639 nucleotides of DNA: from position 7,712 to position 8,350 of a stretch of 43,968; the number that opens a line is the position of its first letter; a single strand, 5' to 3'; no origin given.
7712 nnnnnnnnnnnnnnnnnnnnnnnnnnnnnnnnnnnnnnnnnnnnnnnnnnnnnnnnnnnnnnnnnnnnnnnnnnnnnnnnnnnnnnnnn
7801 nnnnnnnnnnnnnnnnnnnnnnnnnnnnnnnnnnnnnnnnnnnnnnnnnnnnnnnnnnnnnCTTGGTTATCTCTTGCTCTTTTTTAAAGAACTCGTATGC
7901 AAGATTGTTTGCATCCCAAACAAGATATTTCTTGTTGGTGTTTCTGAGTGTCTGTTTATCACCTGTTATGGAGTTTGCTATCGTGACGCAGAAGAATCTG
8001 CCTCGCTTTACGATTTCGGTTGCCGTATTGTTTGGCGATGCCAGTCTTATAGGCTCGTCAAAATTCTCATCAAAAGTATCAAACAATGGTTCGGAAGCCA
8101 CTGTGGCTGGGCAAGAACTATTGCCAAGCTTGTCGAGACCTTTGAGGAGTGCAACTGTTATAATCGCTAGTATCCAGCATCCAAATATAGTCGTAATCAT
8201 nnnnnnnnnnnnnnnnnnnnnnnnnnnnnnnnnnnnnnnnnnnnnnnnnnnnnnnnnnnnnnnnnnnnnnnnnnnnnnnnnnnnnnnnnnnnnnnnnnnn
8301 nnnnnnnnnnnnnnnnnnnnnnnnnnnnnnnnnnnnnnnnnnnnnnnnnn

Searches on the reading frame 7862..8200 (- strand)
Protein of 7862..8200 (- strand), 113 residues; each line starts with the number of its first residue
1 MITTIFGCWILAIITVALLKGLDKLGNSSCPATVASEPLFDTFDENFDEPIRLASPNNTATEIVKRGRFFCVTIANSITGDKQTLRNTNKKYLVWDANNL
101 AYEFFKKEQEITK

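Call 51: find_related_loci(query=window:7862-8200:-, collection=viral_contigs, flank=1500)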
Query window:7862-8200:- (113 aa) in viral_contigs; peptide patterns used: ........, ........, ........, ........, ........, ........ (x = any residue, [..] = any of these).
23 stretches matched a pattern; 11 encode a relative of the query (tblastn E <= 1e-3); 11 distinct loci.
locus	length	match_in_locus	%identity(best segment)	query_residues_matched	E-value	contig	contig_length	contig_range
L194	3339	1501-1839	100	1-113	4e-75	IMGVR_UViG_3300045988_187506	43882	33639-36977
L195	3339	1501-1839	100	1-113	4e-75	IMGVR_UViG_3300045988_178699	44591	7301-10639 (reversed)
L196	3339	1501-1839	100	1-113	4e-75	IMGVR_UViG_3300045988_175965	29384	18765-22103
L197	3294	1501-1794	44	10-110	4e-23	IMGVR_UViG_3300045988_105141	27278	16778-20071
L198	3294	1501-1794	44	10-110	4e-23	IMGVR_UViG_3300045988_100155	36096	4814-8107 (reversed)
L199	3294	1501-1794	44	10-110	4e-23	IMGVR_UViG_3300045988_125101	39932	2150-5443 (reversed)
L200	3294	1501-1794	44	10-110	4e-23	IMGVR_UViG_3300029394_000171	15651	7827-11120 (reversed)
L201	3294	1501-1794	44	10-110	4e-23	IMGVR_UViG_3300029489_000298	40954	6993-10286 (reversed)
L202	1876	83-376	42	10-110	3e-19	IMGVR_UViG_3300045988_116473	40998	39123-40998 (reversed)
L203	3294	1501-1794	42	10-110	4e-19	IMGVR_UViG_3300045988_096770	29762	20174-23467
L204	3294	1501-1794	42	10-110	4e-19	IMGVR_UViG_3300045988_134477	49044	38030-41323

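Call 56: search_protein_families(library=pfam, proteins=[window:7862-8200:-], max_evalue=0.01)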
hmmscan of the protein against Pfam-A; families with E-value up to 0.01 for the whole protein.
window:7862-8200:- (113 aa): 0 families

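Call 82: search_protein_families(library=phrogs, proteins=[window:7862-8200:-], max_evalue=0.01)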
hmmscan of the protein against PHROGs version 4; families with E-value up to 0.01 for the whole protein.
window:7862-8200:- (113 aa): 0 families
